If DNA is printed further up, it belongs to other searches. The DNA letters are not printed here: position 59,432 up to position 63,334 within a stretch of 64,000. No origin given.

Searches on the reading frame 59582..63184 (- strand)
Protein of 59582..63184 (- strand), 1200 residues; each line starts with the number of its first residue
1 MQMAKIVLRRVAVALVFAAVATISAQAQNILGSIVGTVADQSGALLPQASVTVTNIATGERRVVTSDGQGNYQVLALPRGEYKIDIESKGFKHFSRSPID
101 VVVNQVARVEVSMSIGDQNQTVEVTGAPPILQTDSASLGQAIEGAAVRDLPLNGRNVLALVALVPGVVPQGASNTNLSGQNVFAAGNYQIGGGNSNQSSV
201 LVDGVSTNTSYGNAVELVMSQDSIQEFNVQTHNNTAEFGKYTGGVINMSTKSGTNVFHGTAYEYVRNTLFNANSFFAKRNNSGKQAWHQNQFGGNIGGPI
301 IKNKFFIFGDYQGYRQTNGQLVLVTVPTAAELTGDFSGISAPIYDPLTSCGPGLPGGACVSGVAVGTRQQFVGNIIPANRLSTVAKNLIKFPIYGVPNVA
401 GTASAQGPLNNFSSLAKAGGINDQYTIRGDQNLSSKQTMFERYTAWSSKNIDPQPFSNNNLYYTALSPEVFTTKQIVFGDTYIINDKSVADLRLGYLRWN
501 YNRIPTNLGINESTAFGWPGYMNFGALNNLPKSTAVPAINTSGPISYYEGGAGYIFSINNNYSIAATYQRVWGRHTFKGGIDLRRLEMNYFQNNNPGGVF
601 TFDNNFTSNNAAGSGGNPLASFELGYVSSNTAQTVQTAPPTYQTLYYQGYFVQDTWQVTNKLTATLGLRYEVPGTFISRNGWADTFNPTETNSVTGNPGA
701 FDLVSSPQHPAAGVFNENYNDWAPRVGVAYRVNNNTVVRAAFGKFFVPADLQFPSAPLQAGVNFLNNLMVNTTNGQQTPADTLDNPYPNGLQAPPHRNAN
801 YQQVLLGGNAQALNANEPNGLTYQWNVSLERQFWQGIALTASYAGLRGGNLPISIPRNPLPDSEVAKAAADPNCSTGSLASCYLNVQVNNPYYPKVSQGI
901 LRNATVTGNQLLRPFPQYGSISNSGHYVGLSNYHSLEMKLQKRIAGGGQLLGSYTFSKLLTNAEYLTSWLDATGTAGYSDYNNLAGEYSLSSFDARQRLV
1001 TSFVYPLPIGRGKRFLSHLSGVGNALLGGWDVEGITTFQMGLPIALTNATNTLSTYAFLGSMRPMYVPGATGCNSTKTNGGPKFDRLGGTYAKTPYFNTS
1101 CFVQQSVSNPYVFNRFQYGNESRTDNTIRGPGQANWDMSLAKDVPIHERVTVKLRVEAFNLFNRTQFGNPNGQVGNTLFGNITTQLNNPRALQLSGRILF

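Call 21: search_protein_families(library=pfam, proteins=[window:59582-63184:-], max_evalue=0.001)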
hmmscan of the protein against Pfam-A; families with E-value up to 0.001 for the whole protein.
window:59582-63184:- (1200 aa): 4 families
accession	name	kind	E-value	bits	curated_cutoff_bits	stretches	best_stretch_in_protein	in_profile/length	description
PF25183.1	OMP_b-brl_4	-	1.4e-215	718.9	30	1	249-1193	1-838/838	Outer membrane beta barrel domain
PF13620.12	CarboxypepD_reg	-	7.7e-18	65.1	32.3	1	33-113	1-81/82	Carboxypeptidase regulatory-like domain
PF00593.30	TonB_dep_Rec_b-barrel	-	1.4e-08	35.5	27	1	505-751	11-247/436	TonB dependent receptor-like, beta-barrel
PF13715.12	CarbopepD_reg_2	-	6.7e-06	26.5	32.2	1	34-110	1-73/88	CarboxypepD_reg-like domain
